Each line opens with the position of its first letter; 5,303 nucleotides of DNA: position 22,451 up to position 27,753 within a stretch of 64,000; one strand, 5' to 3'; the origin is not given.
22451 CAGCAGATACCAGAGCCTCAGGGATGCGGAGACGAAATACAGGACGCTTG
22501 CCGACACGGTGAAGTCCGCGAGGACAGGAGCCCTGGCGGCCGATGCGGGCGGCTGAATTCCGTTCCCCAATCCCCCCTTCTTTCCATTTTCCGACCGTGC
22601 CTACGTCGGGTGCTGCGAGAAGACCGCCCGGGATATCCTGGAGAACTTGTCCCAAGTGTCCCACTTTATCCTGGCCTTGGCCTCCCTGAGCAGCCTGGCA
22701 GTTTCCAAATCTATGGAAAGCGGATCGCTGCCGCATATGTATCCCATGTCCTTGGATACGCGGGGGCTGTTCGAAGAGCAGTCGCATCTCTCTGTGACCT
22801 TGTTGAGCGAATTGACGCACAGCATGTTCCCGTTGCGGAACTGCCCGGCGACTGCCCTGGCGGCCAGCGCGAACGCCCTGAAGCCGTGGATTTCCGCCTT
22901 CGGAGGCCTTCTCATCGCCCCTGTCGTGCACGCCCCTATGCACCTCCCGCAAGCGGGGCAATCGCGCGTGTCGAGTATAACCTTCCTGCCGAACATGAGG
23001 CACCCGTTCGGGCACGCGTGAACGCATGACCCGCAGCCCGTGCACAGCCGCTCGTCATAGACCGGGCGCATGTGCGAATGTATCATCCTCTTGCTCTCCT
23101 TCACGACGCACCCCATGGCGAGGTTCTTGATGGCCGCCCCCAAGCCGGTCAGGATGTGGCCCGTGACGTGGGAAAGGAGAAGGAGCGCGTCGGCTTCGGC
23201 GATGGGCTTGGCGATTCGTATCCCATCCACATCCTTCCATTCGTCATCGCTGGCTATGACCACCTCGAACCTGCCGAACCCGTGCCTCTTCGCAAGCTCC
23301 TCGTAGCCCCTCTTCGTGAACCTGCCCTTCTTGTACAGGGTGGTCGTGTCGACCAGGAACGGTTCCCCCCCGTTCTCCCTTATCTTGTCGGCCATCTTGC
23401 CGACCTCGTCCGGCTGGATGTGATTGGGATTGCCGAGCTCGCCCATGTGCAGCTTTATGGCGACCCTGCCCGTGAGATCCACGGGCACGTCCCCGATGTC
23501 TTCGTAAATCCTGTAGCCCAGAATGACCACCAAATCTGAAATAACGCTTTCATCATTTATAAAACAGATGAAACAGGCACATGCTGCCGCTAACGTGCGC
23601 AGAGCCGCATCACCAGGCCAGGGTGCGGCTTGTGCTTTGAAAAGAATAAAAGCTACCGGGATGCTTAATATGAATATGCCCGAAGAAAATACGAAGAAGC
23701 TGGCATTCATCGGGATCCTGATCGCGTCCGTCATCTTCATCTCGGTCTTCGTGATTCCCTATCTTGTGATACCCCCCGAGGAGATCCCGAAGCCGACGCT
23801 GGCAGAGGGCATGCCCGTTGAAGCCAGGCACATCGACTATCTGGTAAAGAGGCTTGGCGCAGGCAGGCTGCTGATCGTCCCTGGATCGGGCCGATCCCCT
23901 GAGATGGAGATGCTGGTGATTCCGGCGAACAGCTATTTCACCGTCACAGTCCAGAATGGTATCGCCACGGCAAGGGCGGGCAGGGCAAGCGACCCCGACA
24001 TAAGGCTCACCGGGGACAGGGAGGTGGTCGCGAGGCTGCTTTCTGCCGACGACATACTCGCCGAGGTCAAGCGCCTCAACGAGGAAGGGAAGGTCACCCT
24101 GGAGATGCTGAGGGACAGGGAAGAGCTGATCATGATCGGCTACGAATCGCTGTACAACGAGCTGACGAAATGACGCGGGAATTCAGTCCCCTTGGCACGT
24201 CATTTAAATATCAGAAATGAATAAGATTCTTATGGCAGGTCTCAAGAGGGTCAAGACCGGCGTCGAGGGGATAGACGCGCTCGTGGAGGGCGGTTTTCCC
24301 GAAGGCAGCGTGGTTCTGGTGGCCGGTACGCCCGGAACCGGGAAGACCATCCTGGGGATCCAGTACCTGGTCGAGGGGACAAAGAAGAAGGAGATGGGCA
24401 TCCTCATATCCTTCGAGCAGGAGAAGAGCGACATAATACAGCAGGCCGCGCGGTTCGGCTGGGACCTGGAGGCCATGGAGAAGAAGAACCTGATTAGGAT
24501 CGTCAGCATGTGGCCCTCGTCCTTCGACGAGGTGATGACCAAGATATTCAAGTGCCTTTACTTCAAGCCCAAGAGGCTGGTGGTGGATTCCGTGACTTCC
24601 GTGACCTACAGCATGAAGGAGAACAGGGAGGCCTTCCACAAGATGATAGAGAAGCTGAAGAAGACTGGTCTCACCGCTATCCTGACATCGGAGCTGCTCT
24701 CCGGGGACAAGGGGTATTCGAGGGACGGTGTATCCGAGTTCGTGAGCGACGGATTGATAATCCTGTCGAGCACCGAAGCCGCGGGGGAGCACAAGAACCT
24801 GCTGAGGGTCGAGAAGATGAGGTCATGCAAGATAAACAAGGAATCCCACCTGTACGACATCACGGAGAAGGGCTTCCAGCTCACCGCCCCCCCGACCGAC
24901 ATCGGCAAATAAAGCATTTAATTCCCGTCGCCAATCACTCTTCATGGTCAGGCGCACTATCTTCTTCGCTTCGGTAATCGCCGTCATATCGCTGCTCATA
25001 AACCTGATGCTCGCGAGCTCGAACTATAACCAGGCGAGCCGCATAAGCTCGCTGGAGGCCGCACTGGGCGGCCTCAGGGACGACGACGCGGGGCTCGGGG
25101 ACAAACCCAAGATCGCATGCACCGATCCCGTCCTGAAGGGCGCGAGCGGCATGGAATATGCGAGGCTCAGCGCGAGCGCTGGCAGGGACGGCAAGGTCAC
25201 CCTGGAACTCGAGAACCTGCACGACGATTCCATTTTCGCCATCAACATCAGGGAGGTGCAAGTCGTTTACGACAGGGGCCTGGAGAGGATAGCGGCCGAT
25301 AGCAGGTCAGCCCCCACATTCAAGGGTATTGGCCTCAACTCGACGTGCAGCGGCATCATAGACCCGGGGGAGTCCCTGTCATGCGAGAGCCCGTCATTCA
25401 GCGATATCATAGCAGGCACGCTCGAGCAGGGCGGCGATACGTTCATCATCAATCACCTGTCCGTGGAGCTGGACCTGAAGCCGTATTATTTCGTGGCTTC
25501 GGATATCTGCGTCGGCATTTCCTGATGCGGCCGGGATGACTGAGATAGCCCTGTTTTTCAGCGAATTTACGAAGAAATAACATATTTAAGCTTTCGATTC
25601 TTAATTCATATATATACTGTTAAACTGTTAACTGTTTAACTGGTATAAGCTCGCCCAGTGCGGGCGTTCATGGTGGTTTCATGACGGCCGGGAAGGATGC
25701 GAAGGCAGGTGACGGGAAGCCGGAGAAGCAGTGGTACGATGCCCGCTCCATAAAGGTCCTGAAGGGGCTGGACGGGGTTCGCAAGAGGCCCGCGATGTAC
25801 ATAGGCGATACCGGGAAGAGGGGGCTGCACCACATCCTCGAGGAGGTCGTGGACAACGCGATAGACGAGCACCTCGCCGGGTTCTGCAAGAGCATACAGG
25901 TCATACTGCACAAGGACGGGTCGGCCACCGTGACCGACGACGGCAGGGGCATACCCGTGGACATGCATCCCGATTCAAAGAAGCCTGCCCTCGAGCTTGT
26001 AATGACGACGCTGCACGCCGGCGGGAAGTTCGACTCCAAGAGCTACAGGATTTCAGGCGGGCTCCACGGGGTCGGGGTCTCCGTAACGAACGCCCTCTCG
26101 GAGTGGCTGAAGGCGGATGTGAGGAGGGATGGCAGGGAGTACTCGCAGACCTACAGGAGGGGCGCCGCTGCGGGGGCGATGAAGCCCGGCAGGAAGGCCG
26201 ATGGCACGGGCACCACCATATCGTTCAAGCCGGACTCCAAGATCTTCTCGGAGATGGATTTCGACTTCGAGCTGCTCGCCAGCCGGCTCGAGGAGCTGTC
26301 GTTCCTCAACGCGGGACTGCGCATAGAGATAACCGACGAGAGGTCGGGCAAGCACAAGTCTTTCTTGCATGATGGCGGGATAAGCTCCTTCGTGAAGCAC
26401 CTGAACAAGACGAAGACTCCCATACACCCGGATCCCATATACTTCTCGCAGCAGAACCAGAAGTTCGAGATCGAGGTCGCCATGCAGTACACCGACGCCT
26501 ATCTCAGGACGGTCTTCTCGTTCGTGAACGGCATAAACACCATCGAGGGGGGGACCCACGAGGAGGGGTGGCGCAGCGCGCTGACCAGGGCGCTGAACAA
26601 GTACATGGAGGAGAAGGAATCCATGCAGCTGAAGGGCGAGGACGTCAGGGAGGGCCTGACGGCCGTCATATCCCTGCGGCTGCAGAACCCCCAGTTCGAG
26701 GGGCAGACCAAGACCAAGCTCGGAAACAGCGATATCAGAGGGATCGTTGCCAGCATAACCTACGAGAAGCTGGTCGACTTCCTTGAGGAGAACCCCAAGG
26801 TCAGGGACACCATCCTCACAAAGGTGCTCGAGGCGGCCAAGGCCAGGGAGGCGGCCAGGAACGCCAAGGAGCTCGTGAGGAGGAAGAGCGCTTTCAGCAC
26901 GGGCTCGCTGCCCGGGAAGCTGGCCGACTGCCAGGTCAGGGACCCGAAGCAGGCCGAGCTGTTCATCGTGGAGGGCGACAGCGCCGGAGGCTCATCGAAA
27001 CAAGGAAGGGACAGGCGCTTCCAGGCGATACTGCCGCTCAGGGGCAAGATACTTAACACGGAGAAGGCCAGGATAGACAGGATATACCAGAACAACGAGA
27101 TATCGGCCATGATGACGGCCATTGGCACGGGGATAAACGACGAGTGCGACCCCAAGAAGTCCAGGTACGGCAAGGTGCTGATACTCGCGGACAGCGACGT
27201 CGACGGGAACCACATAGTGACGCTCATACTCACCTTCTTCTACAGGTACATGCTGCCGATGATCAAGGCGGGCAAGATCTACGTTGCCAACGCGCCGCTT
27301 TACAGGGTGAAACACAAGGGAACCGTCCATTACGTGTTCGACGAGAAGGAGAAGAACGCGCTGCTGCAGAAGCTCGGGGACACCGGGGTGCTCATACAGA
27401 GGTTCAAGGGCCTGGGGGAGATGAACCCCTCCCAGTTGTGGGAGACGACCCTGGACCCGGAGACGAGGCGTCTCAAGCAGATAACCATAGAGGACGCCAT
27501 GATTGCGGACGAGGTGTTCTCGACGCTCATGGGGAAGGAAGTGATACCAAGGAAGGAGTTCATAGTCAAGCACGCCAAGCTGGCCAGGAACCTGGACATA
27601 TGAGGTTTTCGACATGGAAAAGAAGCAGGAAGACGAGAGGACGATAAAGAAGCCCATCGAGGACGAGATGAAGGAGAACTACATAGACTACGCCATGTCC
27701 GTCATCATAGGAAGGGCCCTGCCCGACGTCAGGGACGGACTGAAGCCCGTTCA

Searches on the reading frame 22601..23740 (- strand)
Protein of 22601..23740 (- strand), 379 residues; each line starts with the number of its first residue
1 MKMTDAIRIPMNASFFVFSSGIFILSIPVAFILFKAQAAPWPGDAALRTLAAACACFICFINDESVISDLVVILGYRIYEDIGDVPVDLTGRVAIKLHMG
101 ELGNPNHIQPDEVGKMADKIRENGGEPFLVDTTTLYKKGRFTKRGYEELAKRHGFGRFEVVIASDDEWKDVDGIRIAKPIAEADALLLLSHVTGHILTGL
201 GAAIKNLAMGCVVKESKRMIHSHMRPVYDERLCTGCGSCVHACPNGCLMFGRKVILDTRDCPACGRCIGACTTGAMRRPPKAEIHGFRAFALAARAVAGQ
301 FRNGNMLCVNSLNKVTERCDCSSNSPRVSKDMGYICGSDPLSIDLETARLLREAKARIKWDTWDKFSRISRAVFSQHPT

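Call 31: search_protein_families(library=pfam, proteins=[window:22601-23740:-], max_evalue=0.001)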
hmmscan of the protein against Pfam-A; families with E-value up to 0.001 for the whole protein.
window:22601-23740:- (379 aa): 9 families
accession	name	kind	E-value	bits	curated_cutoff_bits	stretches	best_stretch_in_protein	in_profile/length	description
PF04015.17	DUF362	-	9.9e-28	98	24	1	93-345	1-196/200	Domain of unknown function (DUF362)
PF00037.32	Fer4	-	5.5e-10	39.1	21.1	1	226-248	1-23/24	4Fe-4S binding domain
PF12797.12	Fer4_2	-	7.5e-08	32.3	24.5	1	225-244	2-21/22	4Fe-4S binding domain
PF12838.12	Fer4_7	-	6.1e-07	30.3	27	1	233-275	2-52/52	4Fe-4S dicluster domain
PF13237.11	Fer4_10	-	6.4e-06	26.4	25.5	1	226-271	2-52/53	4Fe-4S dicluster domain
PF13484.11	Fer4_16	-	9.7e-06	26.7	30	0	233-248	2-17/66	4Fe-4S double cluster binding domain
PF12837.12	Fer4_6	-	4.9e-05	23.5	25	1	226-247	2-23/24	4Fe-4S binding domain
PF14697.11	Fer4_21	-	5.8e-05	23.6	35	0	215-248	29-57/59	4Fe-4S dicluster domain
PF13187.11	Fer4_9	-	7.5e-05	23.1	27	1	233-276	2-52/52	4Fe-4S dicluster domain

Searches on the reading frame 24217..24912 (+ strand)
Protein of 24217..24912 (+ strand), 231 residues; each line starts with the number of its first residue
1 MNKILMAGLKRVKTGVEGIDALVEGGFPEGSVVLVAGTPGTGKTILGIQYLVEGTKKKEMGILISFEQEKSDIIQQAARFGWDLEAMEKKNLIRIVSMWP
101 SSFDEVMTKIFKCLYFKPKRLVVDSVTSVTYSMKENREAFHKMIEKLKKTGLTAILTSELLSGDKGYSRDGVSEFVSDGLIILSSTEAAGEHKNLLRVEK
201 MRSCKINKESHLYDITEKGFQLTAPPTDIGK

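Call 80: search_protein_families(library=pfam, proteins=[window:24217-24912:+], max_evalue=0.001)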
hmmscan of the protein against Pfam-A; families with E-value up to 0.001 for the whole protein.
window:24217-24912:+ (231 aa): 5 families
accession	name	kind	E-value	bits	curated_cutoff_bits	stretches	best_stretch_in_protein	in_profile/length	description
PF06745.19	ATPase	-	1.1e-58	198.8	26.6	1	12-223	1-227/231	KaiC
PF13481.12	AAA_25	-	1.6e-06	28.3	27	1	20-151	23-181/195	AAA domain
PF03796.21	DnaB_C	-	1.2e-05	25.2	27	1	12-79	2-69/255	DnaB-like helicase C terminal domain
PF09848.15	SLFN-g3_helicase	-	4.1e-05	23.5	24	1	31-78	2-51/354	Schlafen group 3, DNA/RNA helicase domain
PF00154.27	RecA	-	0.00071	19.5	27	0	11-85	32-105/262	recA bacterial DNA recombination protein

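Call 84: search_protein_families(library=ncbifam, proteins=[window:24217-24912:+], max_evalue=0.01)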
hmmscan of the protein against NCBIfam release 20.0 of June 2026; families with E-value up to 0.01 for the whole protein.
window:24217-24912:+ (231 aa): 23 families
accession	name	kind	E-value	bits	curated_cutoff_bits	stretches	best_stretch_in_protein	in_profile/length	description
NF006799.0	PRK09302.1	equivalog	2.8e-41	141.6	408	1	8-222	9-238/515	circadian clock protein KaiC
TIGR03880.1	KaiC_arch_3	hypoth_equivalog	1.4e-39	136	249.45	1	15-220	1-215/224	KaiC domain-containing protein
TIGR03877.1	thermo_KaiC_1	hypoth_equivalog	2.4e-36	125.5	307.25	2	9-100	1-92/238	KaiC domain-containing protein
TIGR03881.1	KaiC_arch_4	hypoth_equivalog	3.2e-33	115.3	247.8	1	10-222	1-228/231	KaiC domain-containing protein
TIGR02655.1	circ_KaiC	equivalog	3.4e-30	105.1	546.25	1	11-222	2-228/484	circadian clock protein KaiC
NF004723.0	PRK06067.1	subfamily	8.9e-12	45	194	1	10-208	14-219/243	flagellar accessory protein FlaH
NF052589.1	ArlH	equivalog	2.9e-11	43.5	215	1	19-206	9-205/229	archaellum protein ArlH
TIGR03878.1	thermo_KaiC_2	hypoth_equivalog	1.7e-10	40.6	232.2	1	24-219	30-250/259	KaiC domain-containing protein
TIGR00416.1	sms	equivalog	9.9e-10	37.7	403.05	1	4-223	68-280/454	DNA repair protein RadA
NF004629.0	PRK05973.1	equivalog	5.4e-09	35.4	156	1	27-90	61-124/237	DNA helicase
NF006861.0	PRK09361.1-1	equivalog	1.3e-06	28.1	278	1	11-127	4-123/235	DNA repair and recombination protein RadB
NF006320.0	PRK08533.1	equivalog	4.8e-06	26.3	215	1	17-201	11-201/230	flagellar accessory protein FlaH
TIGR03600.1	phage_DnaB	exception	7.1e-06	25.3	498.65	1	9-76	174-241/421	phage replicative helicase, DnaB family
NF005852.0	PRK07773.1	equivalog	9.7e-06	24.1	780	1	9-76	197-264/886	replicative DNA helicase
TIGR02237.1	recomb_radB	equivalog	2e-05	24.6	172.4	1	19-146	1-124/210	DNA repair and recombination protein RadB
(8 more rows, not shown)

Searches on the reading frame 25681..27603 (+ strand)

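Call 11: search_protein_families(library=pfam, proteins=[window:25681-27603:+], max_evalue=0.01)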
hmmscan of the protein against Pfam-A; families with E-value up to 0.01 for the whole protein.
window:25681-27603:+ (640 aa): 4 families
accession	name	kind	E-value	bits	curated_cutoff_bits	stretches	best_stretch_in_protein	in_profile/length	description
PF00204.31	DNA_gyraseB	-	9.6e-57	191.7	27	1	233-397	1-172/173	DNA gyrase B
PF00986.26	DNA_gyraseB_C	-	3.2e-29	101.3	29.8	1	569-628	3-62/63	DNA gyrase B subunit, carboxyl terminus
PF02518.31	HATPase_c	-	2.4e-17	63.8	26.4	1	47-185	4-108/111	Histidine kinase-, DNA gyrase B-, and HSP90-like ATPase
PF01751.28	Toprim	-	8.3e-16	58.4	23.1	1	426-536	1-94/96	Toprim domain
